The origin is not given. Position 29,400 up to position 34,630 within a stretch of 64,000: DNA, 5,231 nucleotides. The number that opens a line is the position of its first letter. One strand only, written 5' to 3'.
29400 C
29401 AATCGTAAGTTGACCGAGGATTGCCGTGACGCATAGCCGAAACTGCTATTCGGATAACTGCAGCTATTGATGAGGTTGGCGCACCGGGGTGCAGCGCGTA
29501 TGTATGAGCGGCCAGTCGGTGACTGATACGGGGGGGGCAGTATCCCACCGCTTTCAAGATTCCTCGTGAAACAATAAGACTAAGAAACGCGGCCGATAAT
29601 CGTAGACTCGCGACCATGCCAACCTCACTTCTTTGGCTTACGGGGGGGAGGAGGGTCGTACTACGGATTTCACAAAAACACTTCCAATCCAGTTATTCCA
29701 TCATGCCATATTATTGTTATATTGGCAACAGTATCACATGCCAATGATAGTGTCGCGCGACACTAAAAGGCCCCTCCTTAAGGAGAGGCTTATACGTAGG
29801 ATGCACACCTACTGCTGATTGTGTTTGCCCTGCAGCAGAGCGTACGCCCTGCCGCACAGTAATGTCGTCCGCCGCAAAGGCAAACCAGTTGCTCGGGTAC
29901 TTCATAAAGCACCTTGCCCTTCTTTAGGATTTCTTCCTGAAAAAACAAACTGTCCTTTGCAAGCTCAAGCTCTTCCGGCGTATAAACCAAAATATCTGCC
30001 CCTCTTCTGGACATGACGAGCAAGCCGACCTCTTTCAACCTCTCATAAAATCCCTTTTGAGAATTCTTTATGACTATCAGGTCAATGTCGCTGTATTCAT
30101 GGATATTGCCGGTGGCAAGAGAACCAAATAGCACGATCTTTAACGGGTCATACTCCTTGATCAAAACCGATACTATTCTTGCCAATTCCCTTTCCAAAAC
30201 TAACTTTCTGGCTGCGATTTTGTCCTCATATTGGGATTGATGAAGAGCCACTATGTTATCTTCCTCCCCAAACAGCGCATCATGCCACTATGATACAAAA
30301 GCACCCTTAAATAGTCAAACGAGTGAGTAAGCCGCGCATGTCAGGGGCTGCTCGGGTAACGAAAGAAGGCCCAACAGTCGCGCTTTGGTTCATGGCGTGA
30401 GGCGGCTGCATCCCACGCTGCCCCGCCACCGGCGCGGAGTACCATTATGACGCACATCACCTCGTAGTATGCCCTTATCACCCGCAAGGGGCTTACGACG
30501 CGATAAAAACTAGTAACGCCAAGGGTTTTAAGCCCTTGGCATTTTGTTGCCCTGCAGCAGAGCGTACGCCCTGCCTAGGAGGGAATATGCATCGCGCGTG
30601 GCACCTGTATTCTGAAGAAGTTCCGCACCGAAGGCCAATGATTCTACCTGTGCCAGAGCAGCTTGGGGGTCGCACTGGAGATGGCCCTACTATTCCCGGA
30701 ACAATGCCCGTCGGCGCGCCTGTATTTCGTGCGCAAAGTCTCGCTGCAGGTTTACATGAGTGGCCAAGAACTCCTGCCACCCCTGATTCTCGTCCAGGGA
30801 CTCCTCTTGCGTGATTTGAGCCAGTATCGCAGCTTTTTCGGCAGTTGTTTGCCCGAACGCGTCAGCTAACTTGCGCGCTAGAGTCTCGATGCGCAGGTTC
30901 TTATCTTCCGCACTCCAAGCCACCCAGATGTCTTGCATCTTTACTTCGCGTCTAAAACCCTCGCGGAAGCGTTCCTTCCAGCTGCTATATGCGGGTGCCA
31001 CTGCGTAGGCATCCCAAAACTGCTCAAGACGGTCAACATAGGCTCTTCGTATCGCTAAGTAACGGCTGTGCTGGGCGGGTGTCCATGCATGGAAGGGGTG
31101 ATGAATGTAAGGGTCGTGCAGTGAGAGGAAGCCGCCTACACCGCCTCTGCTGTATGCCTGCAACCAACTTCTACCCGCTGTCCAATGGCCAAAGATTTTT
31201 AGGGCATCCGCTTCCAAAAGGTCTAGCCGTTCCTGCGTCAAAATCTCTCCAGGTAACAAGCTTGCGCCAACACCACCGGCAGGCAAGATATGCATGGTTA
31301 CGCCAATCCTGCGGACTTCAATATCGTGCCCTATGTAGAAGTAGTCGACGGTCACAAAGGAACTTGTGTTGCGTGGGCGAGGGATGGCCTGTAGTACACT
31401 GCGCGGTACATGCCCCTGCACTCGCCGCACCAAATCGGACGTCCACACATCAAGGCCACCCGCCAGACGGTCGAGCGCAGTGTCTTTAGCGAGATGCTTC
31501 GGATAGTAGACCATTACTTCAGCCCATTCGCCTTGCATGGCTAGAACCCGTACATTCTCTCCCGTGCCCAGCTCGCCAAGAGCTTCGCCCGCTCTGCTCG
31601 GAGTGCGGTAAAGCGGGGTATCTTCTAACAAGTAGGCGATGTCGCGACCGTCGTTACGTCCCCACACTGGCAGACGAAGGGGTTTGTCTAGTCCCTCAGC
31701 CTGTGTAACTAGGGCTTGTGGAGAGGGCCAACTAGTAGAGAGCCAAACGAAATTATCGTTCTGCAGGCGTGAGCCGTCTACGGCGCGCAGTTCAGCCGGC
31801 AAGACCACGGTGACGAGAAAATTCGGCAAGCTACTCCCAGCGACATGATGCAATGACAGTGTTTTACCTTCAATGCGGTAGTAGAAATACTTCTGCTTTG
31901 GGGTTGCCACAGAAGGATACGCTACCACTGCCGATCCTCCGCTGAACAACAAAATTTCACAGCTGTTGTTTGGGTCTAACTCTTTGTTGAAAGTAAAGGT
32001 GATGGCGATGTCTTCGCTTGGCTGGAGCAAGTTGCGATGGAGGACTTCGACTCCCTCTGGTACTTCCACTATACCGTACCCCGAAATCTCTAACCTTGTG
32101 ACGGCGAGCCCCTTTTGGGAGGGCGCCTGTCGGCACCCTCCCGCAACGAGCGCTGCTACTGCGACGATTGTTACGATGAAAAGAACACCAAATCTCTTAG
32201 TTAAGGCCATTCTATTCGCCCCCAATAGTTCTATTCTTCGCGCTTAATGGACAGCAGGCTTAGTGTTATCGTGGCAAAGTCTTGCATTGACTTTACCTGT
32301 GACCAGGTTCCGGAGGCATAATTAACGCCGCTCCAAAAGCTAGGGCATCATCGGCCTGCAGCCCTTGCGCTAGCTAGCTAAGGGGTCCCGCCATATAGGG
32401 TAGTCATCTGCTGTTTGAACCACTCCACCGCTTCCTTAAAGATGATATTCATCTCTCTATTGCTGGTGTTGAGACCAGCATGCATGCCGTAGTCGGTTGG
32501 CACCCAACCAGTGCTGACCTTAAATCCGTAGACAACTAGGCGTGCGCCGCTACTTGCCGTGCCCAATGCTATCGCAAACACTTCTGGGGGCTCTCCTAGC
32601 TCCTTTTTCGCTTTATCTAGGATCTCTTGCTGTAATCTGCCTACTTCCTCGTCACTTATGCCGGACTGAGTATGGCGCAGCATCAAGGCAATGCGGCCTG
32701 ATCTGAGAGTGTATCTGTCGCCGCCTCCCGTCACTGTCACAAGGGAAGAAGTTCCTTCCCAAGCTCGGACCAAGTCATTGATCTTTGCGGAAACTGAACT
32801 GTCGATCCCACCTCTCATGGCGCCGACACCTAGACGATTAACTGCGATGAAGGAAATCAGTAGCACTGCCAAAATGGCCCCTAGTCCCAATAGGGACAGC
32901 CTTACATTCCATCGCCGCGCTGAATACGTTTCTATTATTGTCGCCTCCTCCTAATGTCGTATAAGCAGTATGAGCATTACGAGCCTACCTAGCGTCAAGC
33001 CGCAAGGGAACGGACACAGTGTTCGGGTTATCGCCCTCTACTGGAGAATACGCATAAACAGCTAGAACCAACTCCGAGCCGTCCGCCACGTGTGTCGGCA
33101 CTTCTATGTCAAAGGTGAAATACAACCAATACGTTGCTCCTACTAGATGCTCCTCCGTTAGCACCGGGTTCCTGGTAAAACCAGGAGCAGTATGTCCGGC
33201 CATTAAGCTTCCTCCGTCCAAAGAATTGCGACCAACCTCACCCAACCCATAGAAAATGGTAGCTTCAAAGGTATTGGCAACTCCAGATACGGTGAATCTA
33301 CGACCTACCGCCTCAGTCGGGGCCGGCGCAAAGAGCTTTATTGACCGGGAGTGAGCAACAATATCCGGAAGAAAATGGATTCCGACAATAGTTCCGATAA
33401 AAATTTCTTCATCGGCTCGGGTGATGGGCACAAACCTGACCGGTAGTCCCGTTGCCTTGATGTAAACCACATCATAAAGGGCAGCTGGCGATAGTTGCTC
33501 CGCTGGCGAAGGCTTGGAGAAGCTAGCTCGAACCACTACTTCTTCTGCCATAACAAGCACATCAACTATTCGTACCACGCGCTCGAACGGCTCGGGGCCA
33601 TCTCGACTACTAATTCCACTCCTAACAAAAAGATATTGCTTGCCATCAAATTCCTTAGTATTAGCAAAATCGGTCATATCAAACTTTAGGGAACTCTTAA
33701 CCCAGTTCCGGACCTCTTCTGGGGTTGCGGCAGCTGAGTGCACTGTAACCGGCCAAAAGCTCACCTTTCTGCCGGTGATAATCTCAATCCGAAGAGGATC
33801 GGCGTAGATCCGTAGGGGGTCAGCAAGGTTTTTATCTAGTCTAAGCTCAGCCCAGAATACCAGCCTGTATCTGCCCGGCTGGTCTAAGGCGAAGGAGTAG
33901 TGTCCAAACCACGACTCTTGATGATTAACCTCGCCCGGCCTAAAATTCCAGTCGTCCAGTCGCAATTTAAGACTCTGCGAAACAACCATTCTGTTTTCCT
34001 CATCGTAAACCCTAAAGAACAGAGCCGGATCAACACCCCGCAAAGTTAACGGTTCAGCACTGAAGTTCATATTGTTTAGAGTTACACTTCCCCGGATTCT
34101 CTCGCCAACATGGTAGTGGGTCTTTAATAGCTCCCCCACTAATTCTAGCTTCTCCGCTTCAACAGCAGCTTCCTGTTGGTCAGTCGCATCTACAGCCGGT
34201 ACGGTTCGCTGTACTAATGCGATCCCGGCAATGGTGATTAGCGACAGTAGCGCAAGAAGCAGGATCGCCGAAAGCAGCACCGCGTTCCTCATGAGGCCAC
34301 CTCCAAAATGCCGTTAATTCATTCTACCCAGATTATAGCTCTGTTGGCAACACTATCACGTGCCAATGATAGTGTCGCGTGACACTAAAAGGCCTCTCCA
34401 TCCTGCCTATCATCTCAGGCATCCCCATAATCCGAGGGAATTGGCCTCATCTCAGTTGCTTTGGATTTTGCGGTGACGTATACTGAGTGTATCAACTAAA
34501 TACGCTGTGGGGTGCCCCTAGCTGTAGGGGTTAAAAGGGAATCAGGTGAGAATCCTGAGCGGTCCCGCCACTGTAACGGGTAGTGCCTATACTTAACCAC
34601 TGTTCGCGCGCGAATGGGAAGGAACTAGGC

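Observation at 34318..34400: Nested-palindrome operator/promoter cassette copied in front of three minus-strand operons (exporters and secreted proteins)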

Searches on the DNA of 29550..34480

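Call 79: search_rna_families(source=window, start=29550, end=34480, threshold=evalue, max_evalue=1)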
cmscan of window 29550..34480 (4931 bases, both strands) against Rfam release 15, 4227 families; matches with E-value up to 1: 1.
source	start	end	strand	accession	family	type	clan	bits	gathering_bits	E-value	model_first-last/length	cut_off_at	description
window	29663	29795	+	RF04180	BTnc231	Gene; sRNA;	-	20.9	80.4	0.53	1-154/154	no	Bacteroides sRNA BTnc231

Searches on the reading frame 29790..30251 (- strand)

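Call 12: search_protein_families(library=pfam, proteins=[window:29790-30251:-], max_evalue=0.01)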
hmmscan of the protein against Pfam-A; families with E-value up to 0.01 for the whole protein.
window:29790-30251:- (153 aa): 3 families
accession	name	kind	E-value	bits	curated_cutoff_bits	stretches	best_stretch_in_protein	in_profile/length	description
PF18765.7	Polbeta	-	2e-12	47.5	26.9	1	26-118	3-90/93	Polymerase beta, Nucleotidyltransferase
PF01909.29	NTP_transf_2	-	2.5e-10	41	21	1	28-68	6-47/93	Nucleotidyltransferase domain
PF22600.2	MTPAP-like_central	-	0.00013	22.5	27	1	6-67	12-70/139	Poly(A) RNA polymerase, mitochondrial-like, central palm domain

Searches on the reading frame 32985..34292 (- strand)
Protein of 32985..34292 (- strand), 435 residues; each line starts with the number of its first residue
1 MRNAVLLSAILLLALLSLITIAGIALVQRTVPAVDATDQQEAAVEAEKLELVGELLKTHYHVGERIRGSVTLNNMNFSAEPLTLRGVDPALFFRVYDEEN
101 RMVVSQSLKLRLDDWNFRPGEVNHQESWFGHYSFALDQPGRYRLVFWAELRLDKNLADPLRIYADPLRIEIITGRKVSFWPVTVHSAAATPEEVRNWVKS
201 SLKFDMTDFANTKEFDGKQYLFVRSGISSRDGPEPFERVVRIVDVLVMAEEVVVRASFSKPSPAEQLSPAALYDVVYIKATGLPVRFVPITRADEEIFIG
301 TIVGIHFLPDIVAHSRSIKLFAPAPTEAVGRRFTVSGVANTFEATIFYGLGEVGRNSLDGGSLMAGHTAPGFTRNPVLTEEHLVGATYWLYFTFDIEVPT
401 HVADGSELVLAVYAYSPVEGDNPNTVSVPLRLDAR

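Call 12: search_protein_families(library=pfam, proteins=[window:32985-34292:-], max_evalue=0.01)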
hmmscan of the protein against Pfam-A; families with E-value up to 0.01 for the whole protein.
window:32985-34292:- (435 aa): 1 family
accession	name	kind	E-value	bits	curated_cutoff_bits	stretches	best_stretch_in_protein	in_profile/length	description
PF10648.15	Gmad2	-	2.9e-10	40.8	25.7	1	318-373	2-57/86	Immunoglobulin-like domain of bacterial spore germination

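Call 14: find_encoding_contigs(protein=window:32985-34292:-, flank=10000, max_places=6)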
Protein window:32985-34292:- (435 aa): 22 contigs read that carry it; 6 places shown.
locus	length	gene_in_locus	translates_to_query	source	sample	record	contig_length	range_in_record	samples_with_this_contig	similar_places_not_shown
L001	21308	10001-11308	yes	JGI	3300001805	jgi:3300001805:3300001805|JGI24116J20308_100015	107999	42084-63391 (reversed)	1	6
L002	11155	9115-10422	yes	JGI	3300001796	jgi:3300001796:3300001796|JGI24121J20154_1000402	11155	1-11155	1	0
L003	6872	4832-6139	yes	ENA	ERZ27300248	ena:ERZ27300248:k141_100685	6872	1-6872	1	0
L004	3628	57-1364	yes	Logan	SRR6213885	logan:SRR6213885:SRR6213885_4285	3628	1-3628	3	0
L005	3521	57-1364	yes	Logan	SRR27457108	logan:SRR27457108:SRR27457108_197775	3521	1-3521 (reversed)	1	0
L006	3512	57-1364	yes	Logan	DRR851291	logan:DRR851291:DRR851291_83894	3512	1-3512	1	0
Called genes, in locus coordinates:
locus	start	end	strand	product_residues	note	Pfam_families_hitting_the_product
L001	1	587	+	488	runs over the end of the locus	PF00361:Proton_antipo_M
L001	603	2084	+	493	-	PF00662:Proton_antipo_N, PF00361:Proton_antipo_M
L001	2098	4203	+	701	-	PF00361:Proton_antipo_M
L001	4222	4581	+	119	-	PF07009:NusG_II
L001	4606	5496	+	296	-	PF00781:DAGK_cat, PF19279:YegS_C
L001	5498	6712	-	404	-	PF00890:FAD_binding_2, PF01134:GIDA (weak), PF03486:HI0933_like, PF07992:Pyr_redox_2, PF12831:FAD_oxidored, PF13450:NAD_binding_8, PF13454:NAD_binding_9, PF22780:HI0933_like_1st, +3 more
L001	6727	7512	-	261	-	PF02463:SMC_N (faint), PF00005:ABC_tran, PF13304:AAA_21 (faint)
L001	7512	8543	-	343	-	PF01032:FecCD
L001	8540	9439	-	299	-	PF01497:Peripla_BP_2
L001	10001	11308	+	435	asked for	PF10648:Gmad2 (weak)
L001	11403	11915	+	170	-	-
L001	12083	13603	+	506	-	-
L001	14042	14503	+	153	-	PF01909:NTP_transf_2, PF18765:Polbeta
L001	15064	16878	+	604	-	PF00005:ABC_tran, PF02463:SMC_N (faint), PF13304:AAA_21 (faint)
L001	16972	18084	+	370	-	PF07690:MFS_1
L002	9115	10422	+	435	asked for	PF10648:Gmad2 (weak)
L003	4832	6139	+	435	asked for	PF10648:Gmad2 (weak)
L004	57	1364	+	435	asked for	PF10648:Gmad2 (weak)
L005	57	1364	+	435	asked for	PF10648:Gmad2 (weak)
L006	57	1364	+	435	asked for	PF10648:Gmad2 (weak)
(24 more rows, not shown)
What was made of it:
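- Short-read assemblies break at it (call 14).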

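Call 71: search_protein_families(library=ncbifam, proteins=[window:32985-34292:-], max_evalue=0.01)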
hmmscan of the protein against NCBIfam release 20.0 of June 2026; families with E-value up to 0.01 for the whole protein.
window:32985-34292:- (435 aa): 0 families
